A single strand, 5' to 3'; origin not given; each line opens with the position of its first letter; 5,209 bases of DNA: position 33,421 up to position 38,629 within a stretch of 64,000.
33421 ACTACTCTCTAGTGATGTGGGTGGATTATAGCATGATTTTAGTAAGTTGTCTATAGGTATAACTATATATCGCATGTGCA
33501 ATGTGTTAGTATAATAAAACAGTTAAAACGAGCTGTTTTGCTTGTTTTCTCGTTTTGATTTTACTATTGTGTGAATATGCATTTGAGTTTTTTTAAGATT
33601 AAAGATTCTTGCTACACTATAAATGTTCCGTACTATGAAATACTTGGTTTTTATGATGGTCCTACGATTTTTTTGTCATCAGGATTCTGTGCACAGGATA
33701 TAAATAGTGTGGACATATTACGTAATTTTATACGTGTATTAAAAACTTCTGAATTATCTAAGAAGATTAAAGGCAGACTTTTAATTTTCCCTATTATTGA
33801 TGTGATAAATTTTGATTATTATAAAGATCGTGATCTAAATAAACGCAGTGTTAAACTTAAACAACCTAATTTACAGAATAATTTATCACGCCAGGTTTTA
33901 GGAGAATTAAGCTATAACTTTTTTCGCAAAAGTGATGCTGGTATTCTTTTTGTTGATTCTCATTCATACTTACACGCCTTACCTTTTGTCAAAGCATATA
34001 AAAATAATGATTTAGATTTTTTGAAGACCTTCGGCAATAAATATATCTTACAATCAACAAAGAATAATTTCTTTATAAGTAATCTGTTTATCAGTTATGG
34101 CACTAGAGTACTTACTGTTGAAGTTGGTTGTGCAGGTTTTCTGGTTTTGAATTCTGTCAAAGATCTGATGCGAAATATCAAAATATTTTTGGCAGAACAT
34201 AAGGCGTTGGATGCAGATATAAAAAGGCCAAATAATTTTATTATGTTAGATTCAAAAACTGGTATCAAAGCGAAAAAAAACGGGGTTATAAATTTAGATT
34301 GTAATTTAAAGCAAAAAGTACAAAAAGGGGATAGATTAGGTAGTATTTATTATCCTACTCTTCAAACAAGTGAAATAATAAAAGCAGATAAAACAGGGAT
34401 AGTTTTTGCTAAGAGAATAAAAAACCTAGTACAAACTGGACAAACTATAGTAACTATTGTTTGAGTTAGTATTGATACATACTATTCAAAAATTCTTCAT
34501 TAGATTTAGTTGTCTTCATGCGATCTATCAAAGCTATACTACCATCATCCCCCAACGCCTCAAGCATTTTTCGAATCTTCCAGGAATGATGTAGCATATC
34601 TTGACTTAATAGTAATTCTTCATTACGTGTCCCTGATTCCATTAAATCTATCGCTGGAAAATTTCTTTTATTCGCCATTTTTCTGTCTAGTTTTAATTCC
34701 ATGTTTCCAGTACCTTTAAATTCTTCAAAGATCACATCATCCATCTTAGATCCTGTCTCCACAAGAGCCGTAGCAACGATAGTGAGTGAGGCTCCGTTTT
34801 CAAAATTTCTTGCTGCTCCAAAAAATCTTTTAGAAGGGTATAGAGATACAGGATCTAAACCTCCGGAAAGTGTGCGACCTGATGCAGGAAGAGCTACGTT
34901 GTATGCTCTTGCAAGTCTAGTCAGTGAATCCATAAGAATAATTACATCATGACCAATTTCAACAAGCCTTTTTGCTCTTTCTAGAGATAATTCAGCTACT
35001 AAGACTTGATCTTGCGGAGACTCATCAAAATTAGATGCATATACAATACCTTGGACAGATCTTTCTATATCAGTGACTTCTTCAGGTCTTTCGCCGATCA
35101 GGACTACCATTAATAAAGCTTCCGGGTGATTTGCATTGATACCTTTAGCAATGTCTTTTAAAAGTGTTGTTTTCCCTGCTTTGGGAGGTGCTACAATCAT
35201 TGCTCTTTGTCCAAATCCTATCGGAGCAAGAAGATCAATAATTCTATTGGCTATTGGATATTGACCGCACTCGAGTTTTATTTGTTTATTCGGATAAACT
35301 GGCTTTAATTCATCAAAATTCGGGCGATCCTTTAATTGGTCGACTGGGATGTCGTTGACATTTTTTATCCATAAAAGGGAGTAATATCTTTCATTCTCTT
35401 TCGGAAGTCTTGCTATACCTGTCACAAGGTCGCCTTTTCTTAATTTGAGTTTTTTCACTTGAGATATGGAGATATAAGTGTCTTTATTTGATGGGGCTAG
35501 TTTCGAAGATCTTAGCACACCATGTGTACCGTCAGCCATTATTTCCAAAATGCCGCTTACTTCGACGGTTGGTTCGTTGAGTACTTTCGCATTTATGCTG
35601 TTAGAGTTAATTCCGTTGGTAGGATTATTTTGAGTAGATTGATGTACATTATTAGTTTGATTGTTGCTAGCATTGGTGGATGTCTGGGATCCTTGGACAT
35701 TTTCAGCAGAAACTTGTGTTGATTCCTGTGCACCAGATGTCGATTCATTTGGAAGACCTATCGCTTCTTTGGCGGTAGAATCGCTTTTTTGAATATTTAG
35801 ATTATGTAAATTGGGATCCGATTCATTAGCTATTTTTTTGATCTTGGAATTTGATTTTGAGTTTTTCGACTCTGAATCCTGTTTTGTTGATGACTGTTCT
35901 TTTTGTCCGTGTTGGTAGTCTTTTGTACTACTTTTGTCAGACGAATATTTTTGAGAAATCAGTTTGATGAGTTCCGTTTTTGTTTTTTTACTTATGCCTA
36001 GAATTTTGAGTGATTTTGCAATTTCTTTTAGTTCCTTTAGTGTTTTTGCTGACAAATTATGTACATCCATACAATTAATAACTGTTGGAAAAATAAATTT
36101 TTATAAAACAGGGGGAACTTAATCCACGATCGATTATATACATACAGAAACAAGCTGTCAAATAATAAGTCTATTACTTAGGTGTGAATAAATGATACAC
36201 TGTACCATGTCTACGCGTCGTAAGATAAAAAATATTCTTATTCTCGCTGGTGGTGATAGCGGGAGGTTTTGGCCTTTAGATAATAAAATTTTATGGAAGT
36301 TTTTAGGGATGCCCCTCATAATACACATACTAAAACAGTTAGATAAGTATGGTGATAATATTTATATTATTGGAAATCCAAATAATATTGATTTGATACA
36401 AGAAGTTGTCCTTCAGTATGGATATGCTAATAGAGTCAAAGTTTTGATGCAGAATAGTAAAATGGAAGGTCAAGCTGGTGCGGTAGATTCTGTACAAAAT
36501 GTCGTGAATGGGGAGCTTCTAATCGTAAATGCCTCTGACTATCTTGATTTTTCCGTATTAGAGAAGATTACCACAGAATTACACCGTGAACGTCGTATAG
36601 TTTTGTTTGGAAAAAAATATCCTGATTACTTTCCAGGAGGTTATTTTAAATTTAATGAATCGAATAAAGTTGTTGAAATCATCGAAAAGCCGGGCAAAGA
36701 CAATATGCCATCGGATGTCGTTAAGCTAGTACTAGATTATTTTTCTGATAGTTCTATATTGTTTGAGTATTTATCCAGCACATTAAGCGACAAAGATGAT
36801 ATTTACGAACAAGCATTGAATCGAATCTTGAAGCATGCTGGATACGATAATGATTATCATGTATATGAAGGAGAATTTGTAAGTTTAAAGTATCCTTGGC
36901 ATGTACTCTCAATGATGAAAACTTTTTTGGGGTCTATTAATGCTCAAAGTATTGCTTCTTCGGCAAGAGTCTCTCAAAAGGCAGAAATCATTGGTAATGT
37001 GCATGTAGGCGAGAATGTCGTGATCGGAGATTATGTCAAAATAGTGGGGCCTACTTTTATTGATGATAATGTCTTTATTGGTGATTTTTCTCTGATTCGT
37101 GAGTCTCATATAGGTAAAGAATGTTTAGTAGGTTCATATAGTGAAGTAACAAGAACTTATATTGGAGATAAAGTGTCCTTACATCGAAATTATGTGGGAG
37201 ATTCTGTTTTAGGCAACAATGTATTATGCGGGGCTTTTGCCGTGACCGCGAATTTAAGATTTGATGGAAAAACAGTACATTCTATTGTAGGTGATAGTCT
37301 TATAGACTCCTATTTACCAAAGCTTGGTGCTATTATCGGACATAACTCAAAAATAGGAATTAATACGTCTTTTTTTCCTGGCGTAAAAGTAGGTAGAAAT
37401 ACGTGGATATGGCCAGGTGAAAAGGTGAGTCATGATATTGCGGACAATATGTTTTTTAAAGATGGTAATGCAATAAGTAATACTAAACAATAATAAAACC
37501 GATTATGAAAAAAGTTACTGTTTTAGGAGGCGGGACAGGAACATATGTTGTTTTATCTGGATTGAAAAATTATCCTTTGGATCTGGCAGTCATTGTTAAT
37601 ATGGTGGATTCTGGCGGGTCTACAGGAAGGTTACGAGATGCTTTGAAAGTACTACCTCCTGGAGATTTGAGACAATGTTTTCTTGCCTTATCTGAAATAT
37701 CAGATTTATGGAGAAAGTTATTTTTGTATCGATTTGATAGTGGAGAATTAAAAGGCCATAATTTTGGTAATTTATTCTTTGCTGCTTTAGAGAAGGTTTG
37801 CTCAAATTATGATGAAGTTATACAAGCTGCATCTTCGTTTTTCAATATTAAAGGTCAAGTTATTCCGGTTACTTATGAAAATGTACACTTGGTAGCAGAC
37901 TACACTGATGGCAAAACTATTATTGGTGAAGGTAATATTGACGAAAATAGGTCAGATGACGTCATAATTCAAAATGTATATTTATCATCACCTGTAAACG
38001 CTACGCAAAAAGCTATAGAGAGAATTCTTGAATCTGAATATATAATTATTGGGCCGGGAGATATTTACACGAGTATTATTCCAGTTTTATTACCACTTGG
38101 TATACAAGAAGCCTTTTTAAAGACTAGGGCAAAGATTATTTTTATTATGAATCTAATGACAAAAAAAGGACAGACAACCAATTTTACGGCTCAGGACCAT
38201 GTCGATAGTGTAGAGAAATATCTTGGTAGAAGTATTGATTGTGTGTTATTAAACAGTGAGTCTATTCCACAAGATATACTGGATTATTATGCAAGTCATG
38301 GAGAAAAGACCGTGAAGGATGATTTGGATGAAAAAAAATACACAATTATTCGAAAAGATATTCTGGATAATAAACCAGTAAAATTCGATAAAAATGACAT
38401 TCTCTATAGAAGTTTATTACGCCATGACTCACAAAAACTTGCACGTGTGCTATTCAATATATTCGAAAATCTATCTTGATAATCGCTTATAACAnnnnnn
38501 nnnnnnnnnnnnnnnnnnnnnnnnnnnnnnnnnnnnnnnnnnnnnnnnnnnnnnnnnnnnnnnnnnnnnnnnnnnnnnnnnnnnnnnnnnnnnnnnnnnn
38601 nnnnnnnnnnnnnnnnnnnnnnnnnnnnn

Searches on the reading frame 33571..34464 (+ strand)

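Call 12: search_protein_families(library=pfam, proteins=[window:33571-34464:+], max_evalue=0.001)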
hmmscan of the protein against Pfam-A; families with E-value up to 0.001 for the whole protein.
window:33571-34464:+ (297 aa): 0 families

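Call 32: search_protein_families(library=pfam, proteins=[window:33571-34464:+], max_evalue=1)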
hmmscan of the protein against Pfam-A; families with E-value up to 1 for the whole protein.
window:33571-34464:+ (297 aa): 1 family
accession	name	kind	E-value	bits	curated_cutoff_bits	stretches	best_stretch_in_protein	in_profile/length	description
PF07831.19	PYNP_C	-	0.0077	16.3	27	1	274-296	31-53/75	Pyrimidine nucleoside phosphorylase C-terminal domain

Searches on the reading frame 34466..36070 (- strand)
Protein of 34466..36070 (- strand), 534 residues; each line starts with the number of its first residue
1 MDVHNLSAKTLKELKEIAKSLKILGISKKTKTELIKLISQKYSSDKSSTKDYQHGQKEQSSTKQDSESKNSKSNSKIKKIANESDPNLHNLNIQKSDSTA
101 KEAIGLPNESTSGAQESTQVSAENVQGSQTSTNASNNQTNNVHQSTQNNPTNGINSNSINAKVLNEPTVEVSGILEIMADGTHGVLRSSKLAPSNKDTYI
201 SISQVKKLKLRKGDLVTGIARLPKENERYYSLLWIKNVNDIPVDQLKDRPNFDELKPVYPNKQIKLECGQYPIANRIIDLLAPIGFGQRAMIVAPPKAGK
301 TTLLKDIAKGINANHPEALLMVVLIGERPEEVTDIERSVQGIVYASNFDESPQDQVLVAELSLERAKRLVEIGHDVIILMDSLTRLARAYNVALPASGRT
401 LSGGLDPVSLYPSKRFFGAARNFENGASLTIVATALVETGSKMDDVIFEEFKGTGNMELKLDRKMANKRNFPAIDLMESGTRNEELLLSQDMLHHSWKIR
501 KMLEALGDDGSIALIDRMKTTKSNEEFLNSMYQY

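Call 12: search_protein_families(library=pfam, proteins=[window:34466-36070:-], max_evalue=0.001)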
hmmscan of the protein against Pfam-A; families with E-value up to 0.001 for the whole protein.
window:34466-36070:- (534 aa): 3 families
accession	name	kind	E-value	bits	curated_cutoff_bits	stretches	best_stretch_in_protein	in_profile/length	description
PF00006.31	ATP-synt_ab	-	4.7e-26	92.2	29.5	1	276-479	3-211/213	ATP synthase alpha/beta family, nucleotide-binding domain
PF07497.18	Rho_RNA_bind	-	1.7e-21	76.2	27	1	171-242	1-71/73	Rho termination factor, RNA-binding domain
PF07498.18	Rho_N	-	4e-06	27.1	24.9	1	6-40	2-36/43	Rho termination factor, N-terminal domain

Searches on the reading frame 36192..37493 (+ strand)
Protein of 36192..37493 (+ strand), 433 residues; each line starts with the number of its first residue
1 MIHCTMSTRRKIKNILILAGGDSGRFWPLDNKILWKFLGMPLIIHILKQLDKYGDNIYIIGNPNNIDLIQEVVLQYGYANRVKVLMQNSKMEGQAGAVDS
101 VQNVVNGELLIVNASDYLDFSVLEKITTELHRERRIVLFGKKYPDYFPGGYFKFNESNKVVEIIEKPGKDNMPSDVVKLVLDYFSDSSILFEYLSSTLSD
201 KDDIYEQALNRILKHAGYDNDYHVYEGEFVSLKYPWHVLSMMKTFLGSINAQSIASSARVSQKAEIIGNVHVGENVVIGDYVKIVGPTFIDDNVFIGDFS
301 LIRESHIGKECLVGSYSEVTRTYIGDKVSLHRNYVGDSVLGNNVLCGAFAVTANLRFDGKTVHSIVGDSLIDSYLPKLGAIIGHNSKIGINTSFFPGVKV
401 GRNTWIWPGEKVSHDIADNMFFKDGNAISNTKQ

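Call 12: search_protein_families(library=pfam, proteins=[window:36192-37493:+], max_evalue=0.001)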
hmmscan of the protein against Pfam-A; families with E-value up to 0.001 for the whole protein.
window:36192-37493:+ (433 aa): 5 families
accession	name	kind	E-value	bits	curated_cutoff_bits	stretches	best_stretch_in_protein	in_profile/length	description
PF00132.30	Hexapep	-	1.6e-13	50.2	27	0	288-321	2-36/36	Bacterial transferase hexapeptide (six repeats)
PF00483.29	NTP_transferase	-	1.8e-10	41.3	21.2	1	16-205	3-203/245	Nucleotidyl transferase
PF25084.1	LbH_EIF2B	-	4e-09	36.9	54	1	269-346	3-81/105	EIF2B subunit epsilon LbH domain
PF12804.13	NTP_transf_3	-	1.5e-06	28.9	27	1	16-117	2-96/160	MobA-like NTP transferase domain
PF25087.1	GMPPB_C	-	1.5e-06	28.3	39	1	254-331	7-84/110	GMPPB C-terminal domain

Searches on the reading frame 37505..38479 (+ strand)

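Call 12: search_protein_families(library=pfam, proteins=[window:37505-38479:+], max_evalue=0.001)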
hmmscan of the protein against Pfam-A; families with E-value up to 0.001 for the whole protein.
window:37505-38479:+ (324 aa): 1 family
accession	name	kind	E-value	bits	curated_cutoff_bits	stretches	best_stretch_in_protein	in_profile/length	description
PF01933.23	CofD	-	8.2e-84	281.6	30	1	4-286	1-289/290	2-phospho-L-lactate transferase CofD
